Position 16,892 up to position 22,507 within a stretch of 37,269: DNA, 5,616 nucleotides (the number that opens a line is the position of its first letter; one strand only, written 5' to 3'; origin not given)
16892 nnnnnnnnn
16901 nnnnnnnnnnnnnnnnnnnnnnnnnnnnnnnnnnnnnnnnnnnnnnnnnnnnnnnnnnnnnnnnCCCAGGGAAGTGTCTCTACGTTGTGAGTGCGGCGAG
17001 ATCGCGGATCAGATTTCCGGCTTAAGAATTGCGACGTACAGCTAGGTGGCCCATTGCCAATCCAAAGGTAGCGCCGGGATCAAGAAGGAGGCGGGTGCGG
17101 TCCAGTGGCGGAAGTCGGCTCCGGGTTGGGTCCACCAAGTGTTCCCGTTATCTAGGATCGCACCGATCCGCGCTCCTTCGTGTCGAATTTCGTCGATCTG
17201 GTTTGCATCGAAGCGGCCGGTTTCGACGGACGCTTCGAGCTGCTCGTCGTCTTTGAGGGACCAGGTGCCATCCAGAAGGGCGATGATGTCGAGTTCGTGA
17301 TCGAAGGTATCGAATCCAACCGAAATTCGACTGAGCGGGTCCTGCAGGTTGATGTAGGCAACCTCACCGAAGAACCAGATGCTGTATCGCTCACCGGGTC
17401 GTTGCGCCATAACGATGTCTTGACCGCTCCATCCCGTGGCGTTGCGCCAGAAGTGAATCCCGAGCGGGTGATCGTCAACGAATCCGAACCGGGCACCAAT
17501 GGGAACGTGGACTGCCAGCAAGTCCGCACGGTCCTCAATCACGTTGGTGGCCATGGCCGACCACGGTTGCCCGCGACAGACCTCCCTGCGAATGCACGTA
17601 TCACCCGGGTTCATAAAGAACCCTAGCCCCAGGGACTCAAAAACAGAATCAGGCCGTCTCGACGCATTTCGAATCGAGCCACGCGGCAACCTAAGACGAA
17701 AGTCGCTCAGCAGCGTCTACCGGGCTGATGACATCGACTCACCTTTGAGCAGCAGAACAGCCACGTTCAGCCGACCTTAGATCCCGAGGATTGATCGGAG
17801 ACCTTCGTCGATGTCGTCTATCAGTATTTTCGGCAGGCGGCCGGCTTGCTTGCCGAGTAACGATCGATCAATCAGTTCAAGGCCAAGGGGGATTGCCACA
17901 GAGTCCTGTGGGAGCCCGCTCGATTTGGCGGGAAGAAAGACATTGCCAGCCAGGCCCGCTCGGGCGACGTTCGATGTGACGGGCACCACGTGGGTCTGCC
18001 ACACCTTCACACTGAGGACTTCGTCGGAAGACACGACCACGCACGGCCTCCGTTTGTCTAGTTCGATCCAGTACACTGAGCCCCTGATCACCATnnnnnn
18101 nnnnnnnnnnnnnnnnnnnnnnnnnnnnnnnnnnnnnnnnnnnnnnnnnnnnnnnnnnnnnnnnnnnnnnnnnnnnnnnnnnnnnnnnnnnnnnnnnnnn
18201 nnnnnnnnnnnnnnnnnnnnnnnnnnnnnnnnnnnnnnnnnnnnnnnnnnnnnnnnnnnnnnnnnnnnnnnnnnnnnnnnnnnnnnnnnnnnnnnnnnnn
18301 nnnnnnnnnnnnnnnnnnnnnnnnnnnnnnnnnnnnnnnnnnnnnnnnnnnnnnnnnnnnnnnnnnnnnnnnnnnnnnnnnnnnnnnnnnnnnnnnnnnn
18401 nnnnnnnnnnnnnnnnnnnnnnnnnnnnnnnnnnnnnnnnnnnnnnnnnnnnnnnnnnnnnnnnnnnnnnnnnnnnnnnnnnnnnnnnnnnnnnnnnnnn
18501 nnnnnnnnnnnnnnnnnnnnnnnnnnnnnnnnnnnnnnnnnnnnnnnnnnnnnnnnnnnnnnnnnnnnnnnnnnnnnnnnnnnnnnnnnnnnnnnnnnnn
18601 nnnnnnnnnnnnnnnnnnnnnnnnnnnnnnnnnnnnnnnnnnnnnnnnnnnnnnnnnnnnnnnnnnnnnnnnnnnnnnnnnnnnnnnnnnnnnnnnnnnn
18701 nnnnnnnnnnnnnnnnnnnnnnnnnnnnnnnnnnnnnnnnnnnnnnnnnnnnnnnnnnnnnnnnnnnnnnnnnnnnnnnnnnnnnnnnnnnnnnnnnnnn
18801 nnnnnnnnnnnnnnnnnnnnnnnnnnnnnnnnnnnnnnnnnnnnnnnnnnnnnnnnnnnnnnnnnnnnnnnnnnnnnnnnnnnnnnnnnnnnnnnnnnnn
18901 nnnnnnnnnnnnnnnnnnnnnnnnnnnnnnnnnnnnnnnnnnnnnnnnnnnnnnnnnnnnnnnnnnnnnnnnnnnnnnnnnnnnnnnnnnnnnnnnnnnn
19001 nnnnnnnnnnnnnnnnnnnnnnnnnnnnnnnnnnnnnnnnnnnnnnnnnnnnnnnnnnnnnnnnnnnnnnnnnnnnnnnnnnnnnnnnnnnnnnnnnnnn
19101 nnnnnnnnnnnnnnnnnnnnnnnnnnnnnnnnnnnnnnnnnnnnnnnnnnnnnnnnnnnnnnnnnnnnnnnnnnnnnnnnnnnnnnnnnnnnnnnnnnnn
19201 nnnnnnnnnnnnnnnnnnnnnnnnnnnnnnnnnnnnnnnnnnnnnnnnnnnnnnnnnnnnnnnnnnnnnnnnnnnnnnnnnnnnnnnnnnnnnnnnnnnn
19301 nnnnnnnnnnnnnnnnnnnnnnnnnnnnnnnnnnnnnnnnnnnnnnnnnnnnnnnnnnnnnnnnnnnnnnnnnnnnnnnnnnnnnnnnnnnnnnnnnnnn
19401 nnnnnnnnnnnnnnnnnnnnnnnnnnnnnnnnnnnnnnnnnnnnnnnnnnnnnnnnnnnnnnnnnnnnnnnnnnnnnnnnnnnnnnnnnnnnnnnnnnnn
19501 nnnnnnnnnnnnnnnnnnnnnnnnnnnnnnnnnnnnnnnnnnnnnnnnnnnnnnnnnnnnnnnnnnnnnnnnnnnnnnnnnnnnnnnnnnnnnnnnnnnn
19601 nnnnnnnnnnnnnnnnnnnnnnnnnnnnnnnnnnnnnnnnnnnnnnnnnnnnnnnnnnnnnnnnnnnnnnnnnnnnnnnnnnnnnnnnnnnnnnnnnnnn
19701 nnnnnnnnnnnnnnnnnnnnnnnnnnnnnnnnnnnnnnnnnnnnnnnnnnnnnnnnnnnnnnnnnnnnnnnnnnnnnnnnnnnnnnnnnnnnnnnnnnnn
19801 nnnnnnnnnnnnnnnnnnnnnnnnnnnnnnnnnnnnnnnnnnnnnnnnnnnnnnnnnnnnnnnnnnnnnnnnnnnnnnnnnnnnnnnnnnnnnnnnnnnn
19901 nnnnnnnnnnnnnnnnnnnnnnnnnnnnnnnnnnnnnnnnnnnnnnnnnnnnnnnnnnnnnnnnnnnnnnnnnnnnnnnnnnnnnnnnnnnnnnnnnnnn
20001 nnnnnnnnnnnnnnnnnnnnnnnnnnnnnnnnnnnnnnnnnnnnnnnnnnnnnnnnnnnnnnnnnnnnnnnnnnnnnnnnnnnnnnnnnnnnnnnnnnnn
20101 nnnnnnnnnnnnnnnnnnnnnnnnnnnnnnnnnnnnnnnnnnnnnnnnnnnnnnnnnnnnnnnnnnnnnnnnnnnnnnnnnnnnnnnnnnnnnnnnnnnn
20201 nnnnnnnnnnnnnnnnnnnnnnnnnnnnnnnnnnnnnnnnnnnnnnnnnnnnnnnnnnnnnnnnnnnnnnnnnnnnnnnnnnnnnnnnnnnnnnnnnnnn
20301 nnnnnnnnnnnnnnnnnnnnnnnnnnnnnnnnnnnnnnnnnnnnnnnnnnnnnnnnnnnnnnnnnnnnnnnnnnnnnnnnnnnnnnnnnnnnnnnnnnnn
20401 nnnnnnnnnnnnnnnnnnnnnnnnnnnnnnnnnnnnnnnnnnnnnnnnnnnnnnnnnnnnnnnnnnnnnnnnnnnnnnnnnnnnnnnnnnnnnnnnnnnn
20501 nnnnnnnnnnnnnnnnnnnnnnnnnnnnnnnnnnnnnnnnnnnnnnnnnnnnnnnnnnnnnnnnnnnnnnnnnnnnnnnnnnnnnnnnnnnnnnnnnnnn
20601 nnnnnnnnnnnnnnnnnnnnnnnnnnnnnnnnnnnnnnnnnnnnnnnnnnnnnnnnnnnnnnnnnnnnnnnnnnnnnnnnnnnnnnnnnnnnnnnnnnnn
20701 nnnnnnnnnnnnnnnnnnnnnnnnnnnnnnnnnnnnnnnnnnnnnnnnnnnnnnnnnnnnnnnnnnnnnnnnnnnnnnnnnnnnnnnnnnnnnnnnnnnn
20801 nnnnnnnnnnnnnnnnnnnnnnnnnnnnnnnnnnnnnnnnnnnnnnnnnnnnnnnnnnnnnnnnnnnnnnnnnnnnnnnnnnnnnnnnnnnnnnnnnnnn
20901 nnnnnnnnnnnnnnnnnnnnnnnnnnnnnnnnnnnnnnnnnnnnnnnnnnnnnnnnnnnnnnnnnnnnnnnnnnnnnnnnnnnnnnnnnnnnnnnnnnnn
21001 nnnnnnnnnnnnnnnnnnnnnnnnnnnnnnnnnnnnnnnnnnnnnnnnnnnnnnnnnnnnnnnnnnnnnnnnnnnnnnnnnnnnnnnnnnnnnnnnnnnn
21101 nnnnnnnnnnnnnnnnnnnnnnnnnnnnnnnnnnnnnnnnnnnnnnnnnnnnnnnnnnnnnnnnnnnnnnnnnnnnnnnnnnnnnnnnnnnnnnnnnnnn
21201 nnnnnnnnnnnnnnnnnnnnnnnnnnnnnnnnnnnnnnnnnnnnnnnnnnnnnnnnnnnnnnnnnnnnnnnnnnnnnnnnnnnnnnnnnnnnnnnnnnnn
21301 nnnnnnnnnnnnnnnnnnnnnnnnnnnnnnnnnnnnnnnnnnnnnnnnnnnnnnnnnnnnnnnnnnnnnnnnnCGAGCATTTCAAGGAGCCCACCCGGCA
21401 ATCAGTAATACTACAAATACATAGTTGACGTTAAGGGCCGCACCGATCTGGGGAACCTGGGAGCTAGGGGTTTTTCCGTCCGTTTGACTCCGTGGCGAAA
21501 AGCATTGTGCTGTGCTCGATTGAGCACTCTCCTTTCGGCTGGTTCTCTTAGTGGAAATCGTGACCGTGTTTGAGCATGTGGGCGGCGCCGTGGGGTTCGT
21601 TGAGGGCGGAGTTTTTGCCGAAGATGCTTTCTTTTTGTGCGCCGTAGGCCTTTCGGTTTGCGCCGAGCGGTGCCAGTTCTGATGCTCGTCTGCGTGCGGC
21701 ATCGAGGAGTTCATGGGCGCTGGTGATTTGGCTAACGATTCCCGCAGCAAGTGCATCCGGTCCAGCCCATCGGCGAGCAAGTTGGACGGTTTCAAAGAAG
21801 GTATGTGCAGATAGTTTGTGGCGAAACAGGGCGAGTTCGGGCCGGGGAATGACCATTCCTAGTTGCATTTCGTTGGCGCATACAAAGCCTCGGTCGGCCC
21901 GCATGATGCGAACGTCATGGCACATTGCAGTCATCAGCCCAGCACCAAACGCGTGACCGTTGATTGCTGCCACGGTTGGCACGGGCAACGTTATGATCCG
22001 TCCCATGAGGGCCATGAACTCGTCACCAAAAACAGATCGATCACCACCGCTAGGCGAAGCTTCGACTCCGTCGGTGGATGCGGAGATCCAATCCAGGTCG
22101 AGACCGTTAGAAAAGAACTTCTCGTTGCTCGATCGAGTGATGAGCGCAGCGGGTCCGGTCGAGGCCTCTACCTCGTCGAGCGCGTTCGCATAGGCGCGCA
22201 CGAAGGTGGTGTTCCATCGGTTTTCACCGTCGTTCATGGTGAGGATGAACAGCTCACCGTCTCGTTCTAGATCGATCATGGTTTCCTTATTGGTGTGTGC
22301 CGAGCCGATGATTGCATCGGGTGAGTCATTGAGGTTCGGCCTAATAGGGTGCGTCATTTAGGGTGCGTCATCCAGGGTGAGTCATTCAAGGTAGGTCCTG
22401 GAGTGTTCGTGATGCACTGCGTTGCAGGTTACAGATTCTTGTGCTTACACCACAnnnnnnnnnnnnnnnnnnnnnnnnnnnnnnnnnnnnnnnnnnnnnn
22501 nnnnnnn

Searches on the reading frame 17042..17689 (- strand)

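Call 45: search_protein_families(library=pfam, proteins=[window:17042-17689:-], max_evalue=0.00001)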
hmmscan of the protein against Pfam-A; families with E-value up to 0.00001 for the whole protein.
window:17042-17689:- (215 aa): 0 families

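Call 70: search_protein_families(library=pfam, proteins=[window:17042-17689:-], max_evalue=0.01)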
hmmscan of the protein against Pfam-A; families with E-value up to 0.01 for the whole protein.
window:17042-17689:- (215 aa): 1 family
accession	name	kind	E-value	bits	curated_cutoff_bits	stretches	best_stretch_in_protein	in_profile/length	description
PF04167.18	DUF402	-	1.6e-05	25.4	23.9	1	93-149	4-66/68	Protein of unknown function (DUF402)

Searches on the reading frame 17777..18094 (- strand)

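Call 70: search_protein_families(library=pfam, proteins=[window:17777-18094:-], max_evalue=0.01)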
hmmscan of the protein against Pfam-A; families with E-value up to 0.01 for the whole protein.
window:17777-18094:- (105 aa): 1 family
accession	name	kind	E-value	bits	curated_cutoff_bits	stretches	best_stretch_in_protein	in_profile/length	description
PF02452.23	PemK_toxin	-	3.6e-13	50.1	23.1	1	4-103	2-109/109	PemK-like, MazF-like toxin of type II toxin-antitoxin system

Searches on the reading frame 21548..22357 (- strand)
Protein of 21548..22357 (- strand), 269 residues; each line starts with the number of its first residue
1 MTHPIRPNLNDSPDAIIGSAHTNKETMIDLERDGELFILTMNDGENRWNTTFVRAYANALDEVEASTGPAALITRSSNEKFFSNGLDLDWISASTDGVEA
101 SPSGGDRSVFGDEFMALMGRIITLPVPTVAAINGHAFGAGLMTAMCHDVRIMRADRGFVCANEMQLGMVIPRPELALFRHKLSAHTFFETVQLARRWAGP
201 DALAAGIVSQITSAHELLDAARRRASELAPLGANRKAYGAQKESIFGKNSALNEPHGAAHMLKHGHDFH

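Call 45: search_protein_families(library=pfam, proteins=[window:21548-22357:-], max_evalue=0.00001)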
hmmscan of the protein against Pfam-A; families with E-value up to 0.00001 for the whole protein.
window:21548-22357:- (269 aa): 2 families
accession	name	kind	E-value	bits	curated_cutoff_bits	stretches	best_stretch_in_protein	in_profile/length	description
PF00378.25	ECH_1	-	7.5e-23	81.6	27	1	39-230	9-192/251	Enoyl-CoA hydratase/isomerase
PF16113.10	ECH_2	-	8.2e-10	39.1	27.2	1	43-169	10-130/335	Enoyl-CoA hydratase/isomerase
